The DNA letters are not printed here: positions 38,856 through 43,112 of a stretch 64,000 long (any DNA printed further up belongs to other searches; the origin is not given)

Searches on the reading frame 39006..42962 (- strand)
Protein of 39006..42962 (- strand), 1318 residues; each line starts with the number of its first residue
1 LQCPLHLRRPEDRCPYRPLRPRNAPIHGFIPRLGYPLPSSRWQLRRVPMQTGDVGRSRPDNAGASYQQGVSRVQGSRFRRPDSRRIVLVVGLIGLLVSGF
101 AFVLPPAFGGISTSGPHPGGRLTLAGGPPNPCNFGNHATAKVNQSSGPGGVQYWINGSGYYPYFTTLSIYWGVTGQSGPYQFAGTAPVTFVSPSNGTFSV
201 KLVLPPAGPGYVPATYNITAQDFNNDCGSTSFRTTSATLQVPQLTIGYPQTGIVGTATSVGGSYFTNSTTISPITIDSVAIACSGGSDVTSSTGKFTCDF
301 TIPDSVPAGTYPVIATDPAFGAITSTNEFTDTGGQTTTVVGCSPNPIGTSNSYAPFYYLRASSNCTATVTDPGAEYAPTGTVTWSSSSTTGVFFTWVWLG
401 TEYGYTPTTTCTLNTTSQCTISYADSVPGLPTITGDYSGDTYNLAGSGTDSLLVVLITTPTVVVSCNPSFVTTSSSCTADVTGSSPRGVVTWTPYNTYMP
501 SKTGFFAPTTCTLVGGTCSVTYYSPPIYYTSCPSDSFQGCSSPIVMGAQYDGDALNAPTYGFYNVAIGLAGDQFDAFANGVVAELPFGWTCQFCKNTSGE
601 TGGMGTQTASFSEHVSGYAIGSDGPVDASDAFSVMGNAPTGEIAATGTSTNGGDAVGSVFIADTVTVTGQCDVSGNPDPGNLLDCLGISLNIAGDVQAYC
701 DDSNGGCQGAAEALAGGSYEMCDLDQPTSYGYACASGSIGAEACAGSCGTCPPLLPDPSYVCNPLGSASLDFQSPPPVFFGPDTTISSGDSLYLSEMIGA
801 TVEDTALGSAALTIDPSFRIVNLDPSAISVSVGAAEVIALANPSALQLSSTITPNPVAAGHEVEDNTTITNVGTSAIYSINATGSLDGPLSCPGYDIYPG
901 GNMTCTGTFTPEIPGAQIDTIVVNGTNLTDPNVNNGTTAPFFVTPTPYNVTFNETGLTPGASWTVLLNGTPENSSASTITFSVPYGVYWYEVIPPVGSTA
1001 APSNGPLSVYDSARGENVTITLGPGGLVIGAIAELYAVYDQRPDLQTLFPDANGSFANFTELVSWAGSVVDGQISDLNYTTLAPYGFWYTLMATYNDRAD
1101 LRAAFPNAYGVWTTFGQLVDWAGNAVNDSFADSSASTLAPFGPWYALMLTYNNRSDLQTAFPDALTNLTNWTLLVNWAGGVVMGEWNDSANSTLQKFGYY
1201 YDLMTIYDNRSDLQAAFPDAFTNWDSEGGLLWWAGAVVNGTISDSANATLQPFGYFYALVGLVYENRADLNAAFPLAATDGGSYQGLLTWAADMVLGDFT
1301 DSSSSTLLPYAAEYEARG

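Call 7: search_protein_families(library=pfam, proteins=[window:39006-42962:-], max_evalue=1)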
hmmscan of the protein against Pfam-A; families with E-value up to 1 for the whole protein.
window:39006-42962:- (1318 aa): 2 families
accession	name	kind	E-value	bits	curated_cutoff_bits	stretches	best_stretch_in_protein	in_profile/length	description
PF20622.4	Big_15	-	0.25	11.7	27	0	901-944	11-51/82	Bacterial Ig domain (Big_16)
PF07705.17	CARDB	-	0.32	11.7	22.7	0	846-890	4-48/101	CARDB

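Call 33: search_protein_families(library=ncbifam, proteins=[window:39006-42962:-], max_evalue=0.01)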
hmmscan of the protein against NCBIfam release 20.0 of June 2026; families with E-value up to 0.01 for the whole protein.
window:39006-42962:- (1318 aa): 0 families
